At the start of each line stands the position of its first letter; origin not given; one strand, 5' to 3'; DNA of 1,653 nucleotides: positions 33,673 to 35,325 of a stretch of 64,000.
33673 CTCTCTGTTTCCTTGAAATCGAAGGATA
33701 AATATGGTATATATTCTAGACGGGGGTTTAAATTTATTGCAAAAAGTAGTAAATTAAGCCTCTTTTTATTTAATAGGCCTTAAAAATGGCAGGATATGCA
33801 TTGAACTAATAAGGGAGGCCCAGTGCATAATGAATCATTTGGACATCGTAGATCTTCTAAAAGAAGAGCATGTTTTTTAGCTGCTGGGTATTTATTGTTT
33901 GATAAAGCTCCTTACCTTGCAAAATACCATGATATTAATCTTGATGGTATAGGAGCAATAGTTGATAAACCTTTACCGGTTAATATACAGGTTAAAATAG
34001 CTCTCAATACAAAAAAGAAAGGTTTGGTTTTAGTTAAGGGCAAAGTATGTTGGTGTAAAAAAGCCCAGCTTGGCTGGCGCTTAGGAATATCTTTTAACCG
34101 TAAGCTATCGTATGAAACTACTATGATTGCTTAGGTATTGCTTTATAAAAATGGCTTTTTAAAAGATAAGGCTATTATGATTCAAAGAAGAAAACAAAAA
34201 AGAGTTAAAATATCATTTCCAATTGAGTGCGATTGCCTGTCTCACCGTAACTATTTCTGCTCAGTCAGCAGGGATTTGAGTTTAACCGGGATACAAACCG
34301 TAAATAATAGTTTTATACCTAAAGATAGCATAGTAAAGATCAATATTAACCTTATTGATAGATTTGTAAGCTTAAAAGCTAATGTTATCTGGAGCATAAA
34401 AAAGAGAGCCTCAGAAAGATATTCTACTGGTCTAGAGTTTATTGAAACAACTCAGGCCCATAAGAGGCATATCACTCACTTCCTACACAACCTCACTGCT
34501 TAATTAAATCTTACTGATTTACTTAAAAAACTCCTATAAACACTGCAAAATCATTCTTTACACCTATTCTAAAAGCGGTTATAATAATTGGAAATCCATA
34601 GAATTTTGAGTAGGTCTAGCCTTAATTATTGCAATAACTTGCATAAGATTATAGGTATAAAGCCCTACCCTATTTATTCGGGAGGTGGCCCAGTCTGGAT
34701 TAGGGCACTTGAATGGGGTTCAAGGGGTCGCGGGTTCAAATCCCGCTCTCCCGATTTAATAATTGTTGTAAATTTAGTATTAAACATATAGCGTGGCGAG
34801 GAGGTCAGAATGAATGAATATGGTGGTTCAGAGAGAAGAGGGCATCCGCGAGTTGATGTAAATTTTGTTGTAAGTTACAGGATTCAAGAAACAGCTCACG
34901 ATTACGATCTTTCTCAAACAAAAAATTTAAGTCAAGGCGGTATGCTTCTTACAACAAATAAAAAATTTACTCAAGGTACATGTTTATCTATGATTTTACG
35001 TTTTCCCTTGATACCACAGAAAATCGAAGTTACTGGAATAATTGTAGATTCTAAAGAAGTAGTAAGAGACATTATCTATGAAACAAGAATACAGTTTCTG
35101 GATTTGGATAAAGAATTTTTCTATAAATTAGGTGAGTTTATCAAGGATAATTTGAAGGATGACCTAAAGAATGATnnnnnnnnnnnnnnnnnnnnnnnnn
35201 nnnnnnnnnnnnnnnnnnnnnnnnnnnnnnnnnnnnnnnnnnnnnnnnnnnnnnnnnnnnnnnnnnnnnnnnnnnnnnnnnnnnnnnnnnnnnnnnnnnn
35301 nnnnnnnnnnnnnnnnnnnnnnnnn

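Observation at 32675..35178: Expansion of single-domain PilZ c-di-GMP receptor genes: seven in 64 kb, four packed around tRNA-Pro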

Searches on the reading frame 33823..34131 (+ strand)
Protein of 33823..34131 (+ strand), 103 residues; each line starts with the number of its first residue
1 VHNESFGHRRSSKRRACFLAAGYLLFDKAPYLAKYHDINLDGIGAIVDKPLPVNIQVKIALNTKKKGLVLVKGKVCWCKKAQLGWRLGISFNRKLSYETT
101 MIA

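Call 7: search_protein_families(library=pfam, max_evalue=1, proteins=[window:33823-34131:+])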
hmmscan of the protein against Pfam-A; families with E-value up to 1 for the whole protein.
window:33823-34131:+ (103 aa): 1 family
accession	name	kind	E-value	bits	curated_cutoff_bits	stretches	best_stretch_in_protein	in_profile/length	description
PF07238.19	PilZ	-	8e-08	33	22.5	1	9-93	2-86/102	PilZ domain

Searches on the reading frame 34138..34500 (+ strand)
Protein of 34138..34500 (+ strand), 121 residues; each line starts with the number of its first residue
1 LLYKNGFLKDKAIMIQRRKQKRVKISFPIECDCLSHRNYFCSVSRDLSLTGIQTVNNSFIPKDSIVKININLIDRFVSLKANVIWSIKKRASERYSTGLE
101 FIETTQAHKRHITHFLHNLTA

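Call 7: search_protein_families(library=pfam, max_evalue=1, proteins=[window:34138-34500:+])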
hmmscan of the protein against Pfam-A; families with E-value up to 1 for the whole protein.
window:34138-34500:+ (121 aa): 2 families
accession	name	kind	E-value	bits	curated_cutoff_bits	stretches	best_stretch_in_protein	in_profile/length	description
PF07238.19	PilZ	-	1.1e-12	48.6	22.5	1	16-116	1-100/102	PilZ domain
PF03394.18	Pox_E8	-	0.045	13.8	27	1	3-83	10-90/239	Poxvirus E8 protein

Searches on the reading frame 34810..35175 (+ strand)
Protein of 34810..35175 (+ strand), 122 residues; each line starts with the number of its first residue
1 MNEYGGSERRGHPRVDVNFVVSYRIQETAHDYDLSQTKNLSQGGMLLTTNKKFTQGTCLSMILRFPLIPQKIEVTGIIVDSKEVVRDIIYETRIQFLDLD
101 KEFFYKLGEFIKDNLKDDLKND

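Call 7: search_protein_families(library=pfam, max_evalue=1, proteins=[window:34810-35175:+])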
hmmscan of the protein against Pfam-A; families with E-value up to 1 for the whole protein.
window:34810-35175:+ (122 aa): 1 family
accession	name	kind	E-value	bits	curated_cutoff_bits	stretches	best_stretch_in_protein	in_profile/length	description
PF07238.19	PilZ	-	6.9e-10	39.6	22.5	1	8-110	1-99/102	PilZ domain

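Call 44: find_related_loci(query=A2, collection=metagenome_contigs, flank=10000)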
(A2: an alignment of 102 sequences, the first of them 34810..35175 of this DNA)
Query A2 (122 aa) in metagenome_contigs; peptide patterns used: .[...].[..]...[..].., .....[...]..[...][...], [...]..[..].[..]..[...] (x = any residue, [..] = any of these).
523 stretches matched a pattern; 324 encode a relative of the query (tblastn E <= 1e-3); the best 80 are kept; 80 distinct loci.
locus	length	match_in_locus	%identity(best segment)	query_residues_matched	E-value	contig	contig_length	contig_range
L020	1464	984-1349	100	1-122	9e-85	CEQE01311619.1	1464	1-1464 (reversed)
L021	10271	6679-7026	72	1-116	9e-54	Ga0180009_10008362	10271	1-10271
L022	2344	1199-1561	70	1-121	4e-54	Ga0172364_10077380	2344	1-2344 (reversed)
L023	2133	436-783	71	1-116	5e-53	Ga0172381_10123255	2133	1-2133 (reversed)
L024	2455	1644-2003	68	1-120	1e-52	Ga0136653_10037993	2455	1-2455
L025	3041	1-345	67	3-117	3e-51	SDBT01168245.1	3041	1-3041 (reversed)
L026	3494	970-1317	67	1-116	8e-51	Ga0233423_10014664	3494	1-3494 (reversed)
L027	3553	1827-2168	67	1-116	2e-50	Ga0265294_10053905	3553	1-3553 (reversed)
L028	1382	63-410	65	1-116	2e-50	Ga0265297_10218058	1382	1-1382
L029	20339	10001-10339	64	4-116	3e-48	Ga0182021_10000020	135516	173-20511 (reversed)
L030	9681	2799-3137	64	1-113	3e-48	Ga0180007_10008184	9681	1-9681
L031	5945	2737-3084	62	1-116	1e-47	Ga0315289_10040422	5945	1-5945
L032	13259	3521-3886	58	1-122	2e-47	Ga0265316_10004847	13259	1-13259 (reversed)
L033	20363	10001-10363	59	1-121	1e-46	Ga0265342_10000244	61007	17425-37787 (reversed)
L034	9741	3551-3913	59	1-121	1e-46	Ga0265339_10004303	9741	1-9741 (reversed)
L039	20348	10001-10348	59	1-116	2e-45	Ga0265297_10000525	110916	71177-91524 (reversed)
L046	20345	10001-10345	57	1-115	1e-42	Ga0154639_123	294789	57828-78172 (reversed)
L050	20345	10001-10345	59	1-116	3e-42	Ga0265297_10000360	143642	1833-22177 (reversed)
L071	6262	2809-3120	57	8-111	5e-37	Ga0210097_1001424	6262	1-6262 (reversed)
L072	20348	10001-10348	53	1-116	2e-36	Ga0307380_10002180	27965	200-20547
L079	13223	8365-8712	52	1-116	6e-36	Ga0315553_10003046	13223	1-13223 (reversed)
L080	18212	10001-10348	51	1-116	1e-35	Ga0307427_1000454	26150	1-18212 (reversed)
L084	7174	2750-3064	53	7-111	3e-35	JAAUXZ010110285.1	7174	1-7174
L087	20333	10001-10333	50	1-111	2e-34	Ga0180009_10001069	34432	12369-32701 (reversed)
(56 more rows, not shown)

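Call 50: search_protein_families(library=pfam, max_evalue=0.01, proteins=[L072:5920-7629:+, L072:7635-8858:+, L072:9102-9488:+, L072:10001-10348:+, L072:10373-10900:+, L072:10904-11665:+, L072:11677-12174:+, L072:12183-12980:+, L072:13064-13924:+, L072:13909-16254:+])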
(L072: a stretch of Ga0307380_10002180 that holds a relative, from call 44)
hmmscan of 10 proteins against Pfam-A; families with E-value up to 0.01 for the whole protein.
L072:5920-7629:+ (570 aa): 4 families
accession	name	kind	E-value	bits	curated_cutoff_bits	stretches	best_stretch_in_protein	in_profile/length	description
PF00437.27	T2SSE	-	4e-133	444.1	24.9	1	184-564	3-368/370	Type II/IV secretion system protein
PF05157.20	MshEN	-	2.3e-15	56.8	23.1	1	66-143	8-86/90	MshEN domain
PF13555.12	AAA_29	-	0.0025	18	27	0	311-339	11-38/61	P-loop containing region of AAA domain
PF25199.1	nSTAND_NTPase5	-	0.0052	17.1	34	0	322-373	40-92/145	Novel STAND NTPase 5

L072:7635-8858:+ (408 aa): 1 family
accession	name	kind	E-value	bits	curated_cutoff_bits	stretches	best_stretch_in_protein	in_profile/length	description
PF00482.28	T2SSF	-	5.3e-59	198.1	25.2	2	72-195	1-125/125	Type II secretion system (T2SS), protein F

L072:9102-9488:+ (129 aa): 1 family
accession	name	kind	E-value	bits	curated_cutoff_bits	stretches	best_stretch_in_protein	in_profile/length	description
PF07963.17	N_methyl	-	6.2e-06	26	21.2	1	10-34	3-27/27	Prokaryotic N-terminal methylation motif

L072:10001-10348:+ (116 aa): 1 family
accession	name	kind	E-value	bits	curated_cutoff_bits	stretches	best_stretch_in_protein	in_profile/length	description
PF07238.19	PilZ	-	1.3e-10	42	22.5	1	8-112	1-101/102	PilZ domain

L072:10373-10900:+ (176 aa): 1 family
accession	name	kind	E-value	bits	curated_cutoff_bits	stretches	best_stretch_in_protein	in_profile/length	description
PF07963.17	N_methyl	-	1.3e-06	28.2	21.2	1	25-49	2-26/27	Prokaryotic N-terminal methylation motif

L072:10904-11665:+ (254 aa): 2 families
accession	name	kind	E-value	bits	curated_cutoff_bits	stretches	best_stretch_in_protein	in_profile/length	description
PF07963.17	N_methyl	-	3.7e-05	23.5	21.2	1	6-32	1-27/27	Prokaryotic N-terminal methylation motif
PF02839.19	CBM_5_12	-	0.009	16.5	26.2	0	131-165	1-31/44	Carbohydrate-binding module family 5/12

L072:11677-12174:+ (166 aa): 1 family
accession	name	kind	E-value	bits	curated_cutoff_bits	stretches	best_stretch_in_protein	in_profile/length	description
PF07963.17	N_methyl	-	3.3e-08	33.2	21.2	1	8-31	3-26/27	Prokaryotic N-terminal methylation motif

L072:12183-12980:+ (266 aa): 5 families
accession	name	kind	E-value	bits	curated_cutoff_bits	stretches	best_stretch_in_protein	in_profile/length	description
PF17963.7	Big_9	-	4.1e-11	44.1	23.6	1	117-207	1-89/89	Bacterial Ig domain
PF05345.18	He_PIG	-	1.7e-09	38.5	24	1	120-208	2-95/96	Putative Ig domain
PF17892.7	Cadherin_5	-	8.3e-08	32.4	26.5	1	116-208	1-97/98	Cadherin-like domain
PF17803.7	Cadherin_4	-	0.00021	22.2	25.1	1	115-163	9-56/71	Bacterial cadherin-like domain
PF14341.11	PilX_N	-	0.008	16.6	25.5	0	7-57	1-51/51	PilX N-terminal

L072:13064-13924:+ (287 aa): 1 family
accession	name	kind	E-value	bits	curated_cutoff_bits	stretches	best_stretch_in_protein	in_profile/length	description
PF02517.21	Rce1-like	-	7.2e-12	45.9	22.4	1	184-280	3-93/93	Type II CAAX prenyl endopeptidase Rce1-like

L072:13909-16254:+ (782 aa): 2 families
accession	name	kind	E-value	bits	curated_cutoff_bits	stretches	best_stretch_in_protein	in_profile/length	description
PF01790.23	LGT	-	7.2e-38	130.7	24.9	1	17-237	19-238/240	Prolipoprotein diacylglyceryl transferase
PF01364.23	Peptidase_C25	-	1.5e-35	123.6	23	1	282-661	1-374/374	Peptidase family C25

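Call 51: predict_structure(alignment_id=A2)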
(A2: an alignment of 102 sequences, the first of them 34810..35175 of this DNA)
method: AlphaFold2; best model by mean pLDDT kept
length: 122 residues; sequences in the alignment: 102
mean_pLDDT: 72.9   pTM: 0.63
mean pLDDT of the five models: 72.9, 70.3, 69.7, 67.2, 64.4
residues with pLDDT >= 90: 28; 70-90: 43; 50-70: 38; < 50: 13
segments of 3 or more residues with pLDDT < 50: 1-8, 119-122
pLDDT, mean of each block of 10 residues (from residue 1): 41 62 69 67 83 91 78 88 92 83 69 59 39
secondary structure, 60 per line:
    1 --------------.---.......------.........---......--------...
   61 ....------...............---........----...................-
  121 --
elements in order: E19-25 E32-40 E44-49 E58-64 E71-85 E89-96 H101-119

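Call 55: fold_search(model_id=the predicted structure, library=pdb)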
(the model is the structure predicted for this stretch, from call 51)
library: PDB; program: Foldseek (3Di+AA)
matches with E <= 10: 786; with E <= 0.001: 34
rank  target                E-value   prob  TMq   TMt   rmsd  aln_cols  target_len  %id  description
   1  5vx6_A                3.0e-06  1.00  0.69  0.43   3.5       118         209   17  Structure of Bacillus subtilis Inhibitor of motility (MotI/DgrA) (released 2017-11-22)
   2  5ej1_A                5.4e-06  1.00  0.61  0.12   2.7       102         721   18  Pre-translocation state of bacterial cellulose synthase (released 2016-03-30)
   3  4p00_A                6.5e-06  1.00  0.60  0.11   2.6        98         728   18  Bacterial Cellulose Synthase in complex with cyclic-di-GMP and UDP (released 2014-04-09)
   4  5vx6_B                1.1e-05  1.00  0.66  0.42   3.7       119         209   16  Structure of Bacillus subtilis Inhibitor of motility (MotI/DgrA) (released 2017-11-22)
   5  4rt1_B                2.0e-05  1.00  0.67  0.74   3.0       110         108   18  Structure of the Alg44 PilZ domain (R95A mutant) from Pseudomonas aeruginosa PAO1 in complex with c-di-GMP (released 2015-04-08)
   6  4xrn_C                2.0e-05  1.00  0.65  0.72   3.1       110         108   18  Pilz domain with c-di-gmp of a protein from Pseudomonas aeruginosa (released 2016-02-03)
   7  4rt1_A                2.3e-05  1.00  0.66  0.73   3.2       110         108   18  Structure of the Alg44 PilZ domain (R95A mutant) from Pseudomonas aeruginosa PAO1 in complex with c-di-GMP (released 2015-04-08)
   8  4xrn_B                2.4e-05  1.00  0.64  0.74   3.1       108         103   17  Pilz domain with c-di-gmp of a protein from Pseudomonas aeruginosa (released 2016-02-03)
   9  4hg6_A                2.5e-05  1.00  0.61  0.11   2.1        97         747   18  Structure of a cellulose synthase - cellulose translocation intermediate (released 2012-12-19)
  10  8u0i                  6.2e-05  1.00  0.56  0.78   3.4        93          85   15  Crystal structure of PA0012 complexed with cyclic-di-GMP from Pseudomonas aeruginosa (released 2024-09-04)
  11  4xrn_A                6.6e-05  1.00  0.63  0.72   3.0       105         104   17  Pilz domain with c-di-gmp of a protein from Pseudomonas aeruginosa (released 2016-02-03)
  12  5y6g                  7.0e-05  1.00  0.69  0.65   4.0       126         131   11  PilZ domain with c-di-GMP of YcgR from Escherichia coli (released 2018-07-18)
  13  4rt0_C                7.8e-05  1.00  0.63  0.70   3.4       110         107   17  Structure of the Alg44 PilZ domain from Pseudomonas aeruginosa PAO1 in complex with c-di-GMP (released 2015-04-08)
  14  4rt0_B                1.1e-04  1.00  0.65  0.72   3.2       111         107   19  Structure of the Alg44 PilZ domain from Pseudomonas aeruginosa PAO1 in complex with c-di-GMP (released 2015-04-08)
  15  4rt0_A                1.1e-04  1.00  0.64  0.70   3.2       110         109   19  Structure of the Alg44 PilZ domain from Pseudomonas aeruginosa PAO1 in complex with c-di-GMP (released 2015-04-08)
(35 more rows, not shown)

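Call 63: search_protein_families(library=ncbifam, max_evalue=0.01, proteins=[L050:16609-16971:+, L039:16674-17030:+, window:34810-35175:+])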
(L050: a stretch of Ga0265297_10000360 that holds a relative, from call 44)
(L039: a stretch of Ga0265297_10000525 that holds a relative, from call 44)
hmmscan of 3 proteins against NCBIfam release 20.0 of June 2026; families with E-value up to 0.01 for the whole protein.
L050:16609-16971:+ (121 aa): 1 family
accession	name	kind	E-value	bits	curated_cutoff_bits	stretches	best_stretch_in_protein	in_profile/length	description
TIGR04073.1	exo_TIGR04073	subfamily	2.9e-27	94.5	50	1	36-109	3-75/75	exosortase system-associated protein, TIGR04073 family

L039:16674-17030:+ (119 aa): 1 family
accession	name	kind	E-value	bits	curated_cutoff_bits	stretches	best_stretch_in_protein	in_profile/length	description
TIGR04073.1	exo_TIGR04073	subfamily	2.7e-26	91.5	50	1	37-109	4-75/75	exosortase system-associated protein, TIGR04073 family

window:34810-35175:+ (122 aa): 1 family
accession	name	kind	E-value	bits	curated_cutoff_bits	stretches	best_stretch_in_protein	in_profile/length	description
TIGR02266.1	gmx_TIGR02266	paralog_domain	1.3e-09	38.1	68.7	1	14-111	1-95/96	TIGR02266 family protein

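Call 73: search_protein_families(library=pfam, max_evalue=0.001, proteins=[L084:27-1079:+, L084:1269-2111:+, L084:2220-2483:+, L084:3424-5778:-, L084:5799-6758:+, L046:6263-9832:+, L046:10449-11465:+, L046:11524-12780:-, L071:3253-5391:-, L071:1460-2254:-])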
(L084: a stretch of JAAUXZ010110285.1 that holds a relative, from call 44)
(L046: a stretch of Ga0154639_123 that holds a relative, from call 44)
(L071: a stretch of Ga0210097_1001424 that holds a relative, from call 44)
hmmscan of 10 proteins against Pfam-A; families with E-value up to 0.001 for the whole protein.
L084:27-1079:+ (351 aa): 3 families
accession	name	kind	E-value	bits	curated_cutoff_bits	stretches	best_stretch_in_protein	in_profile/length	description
PF00689.26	Cation_ATPase_C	-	1.8e-50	171.5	27.3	1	144-315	2-174/175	Cation transporting ATPase, C-terminus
PF00702.32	Hydrolase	-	1.6e-08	35.6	26.4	1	13-72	130-191/191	haloacid dehalogenase-like hydrolase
PF08282.18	Hydrolase_3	-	1.2e-06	28.9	20.9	1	44-104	195-254/255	haloacid dehalogenase-like hydrolase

L084:1269-2111:+ (281 aa): 0 families

L084:2220-2483:+ (88 aa): 0 families

L084:3424-5778:- (785 aa): 5 families
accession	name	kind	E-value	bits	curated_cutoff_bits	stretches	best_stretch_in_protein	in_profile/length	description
PF17804.6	TSP_NTD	-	8.6e-65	218.9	26.4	1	130-314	1-188/188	Tail specific protease N-terminal domain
PF03572.23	Peptidase_S41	-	1.6e-46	158.3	24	1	445-627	1-164/165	Peptidase family S41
PF11818.13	DUF3340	-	3.2e-24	86.3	28.6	1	633-768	2-154/155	C-terminal domain of tail specific protease (DUF3340)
PF00595.29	PDZ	-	2.5e-11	44.2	23.2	1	326-403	8-81/81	PDZ domain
PF17820.7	PDZ_6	-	2e-06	27.9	27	1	342-402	1-52/54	PDZ domain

L084:5799-6758:+ (320 aa): 2 families
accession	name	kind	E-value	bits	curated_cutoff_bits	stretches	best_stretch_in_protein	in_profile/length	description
PF00768.25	Peptidase_S11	-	9.3e-53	179.6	27.6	1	67-292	9-237/239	D-alanyl-D-alanine carboxypeptidase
PF13354.11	Beta-lactamase2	-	5.2e-06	26.4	22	1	77-217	6-148/214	Beta-lactamase enzyme family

L046:6263-9832:+ (1190 aa): 7 families
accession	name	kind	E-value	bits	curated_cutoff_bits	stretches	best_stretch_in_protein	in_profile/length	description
PF02463.25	SMC_N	-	6e-66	222.4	40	1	3-1179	2-219/220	RecF/RecN/SMC N terminal domain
PF06470.18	SMC_hinge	-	3.2e-22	79.5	22.5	1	532-643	5-115/116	SMC proteins Flexible Hinge Domain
PF13476.12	AAA_23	-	1e-12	49.6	27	1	5-301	1-194/201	AAA domain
PF13304.12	AAA_21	-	1.8e-12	48.4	27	2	27-83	2-63/304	AAA domain, putative AbiEii toxin, Type IV TA system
PF13175.12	AAA_15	-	6.3e-11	42.9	32.1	1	1-364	1-283/374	AAA ATPase domain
PF13555.12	AAA_29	-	2.4e-05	24.4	27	1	3-48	1-46/61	P-loop containing region of AAA domain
PF19538.4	DUF6062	-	0.00054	19.9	27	1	863-1035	67-238/243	Family of unknown function (DUF6062)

L046:10449-11465:+ (339 aa): 12 families
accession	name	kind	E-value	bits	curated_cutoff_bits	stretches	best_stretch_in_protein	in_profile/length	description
PF00448.28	SRP54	-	2.1e-78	262.9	22.7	1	139-339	1-195/196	SRP54-type protein, GTPase domain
PF02881.24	SRP54_N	-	4.4e-15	56.1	22.4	1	57-122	2-75/75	SRP54-type protein, helical bundle domain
PF13604.12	AAA_30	-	3.3e-05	24.1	27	1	141-236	20-103/191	AAA domain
PF01656.29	CbiA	-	6.5e-05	23.3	25.4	1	146-316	6-105/125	CobQ/CobB/MinD/ParA nucleotide binding domain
PF13614.12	AAA_31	-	0.00011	22.7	27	1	149-179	12-42/177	AAA domain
PF13401.12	AAA_22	-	0.00022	22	27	1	141-249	7-110/130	AAA domain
PF13207.12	AAA_17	-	0.00024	21.9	27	1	145-245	1-94/136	AAA domain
PF00005.33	ABC_tran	-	0.0003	21.8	25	1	141-241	13-96/137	ABC transporter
PF00004.35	AAA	-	0.00056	20.8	21.2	0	142-246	1-84/131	ATPase family associated with various cellular activities (AAA)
PF06414.18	Zeta_toxin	-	0.00085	19.2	22.3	0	137-191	14-67/199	Zeta toxin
PF13191.12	AAA_16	-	0.00087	20.3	32.6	0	138-229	23-104/167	AAA ATPase domain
PF09848.15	SLFN-g3_helicase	-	0.001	18.9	24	0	141-242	3-100/354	Schlafen group 3, DNA/RNA helicase domain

L046:11524-12780:- (419 aa): 2 families
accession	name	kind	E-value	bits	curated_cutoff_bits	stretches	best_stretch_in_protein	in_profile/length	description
PF05193.26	Peptidase_M16_C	-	1.1e-40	139.8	23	1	165-342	1-180/181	Peptidase M16 inactive domain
PF00675.25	Peptidase_M16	-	1e-22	81.1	22.3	1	14-155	2-144/149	Insulinase (Peptidase family M16)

L071:3253-5391:- (713 aa): 5 families
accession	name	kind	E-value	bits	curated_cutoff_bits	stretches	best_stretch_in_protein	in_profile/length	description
PF17804.6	TSP_NTD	-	2.9e-64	217.2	26.4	1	46-229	2-188/188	Tail specific protease N-terminal domain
PF03572.23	Peptidase_S41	-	6.9e-48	162.8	24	1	360-542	1-164/165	Peptidase family S41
PF11818.13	DUF3340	-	1.8e-21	77.3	28.6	1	548-685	2-154/155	C-terminal domain of tail specific protease (DUF3340)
PF00595.29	PDZ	-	3e-11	44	23.2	1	238-317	6-80/81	PDZ domain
PF17820.7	PDZ_6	-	1.1e-06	28.7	27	1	257-317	1-52/54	PDZ domain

L071:1460-2254:- (265 aa): 0 families

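Call 75: search_protein_families(library=pfam, max_evalue=0.001, proteins=[L021:721-2208:+, L032:7896-8321:+])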
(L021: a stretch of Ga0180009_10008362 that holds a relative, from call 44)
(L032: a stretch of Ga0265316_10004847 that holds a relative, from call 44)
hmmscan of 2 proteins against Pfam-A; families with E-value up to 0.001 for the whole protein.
L021:721-2208:+ (496 aa): 3 families
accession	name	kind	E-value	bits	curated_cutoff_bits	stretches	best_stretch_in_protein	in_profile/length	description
PF07238.19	PilZ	-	8.3e-12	45.8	22.5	1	376-483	2-101/102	PilZ domain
PF11741.13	AMIN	-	6.4e-06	26.6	20.5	1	43-135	6-99/101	AMIN domain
PF06785.16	UPF0242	-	0.00059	20.4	33.5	0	261-371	84-190/194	Uncharacterised protein family (UPF0242) N-terminus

L032:7896-8321:+ (142 aa): 1 family
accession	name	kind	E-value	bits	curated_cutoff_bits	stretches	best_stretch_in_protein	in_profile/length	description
PF07238.19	PilZ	-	5e-12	46.5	22.5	1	9-132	2-101/102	PilZ domain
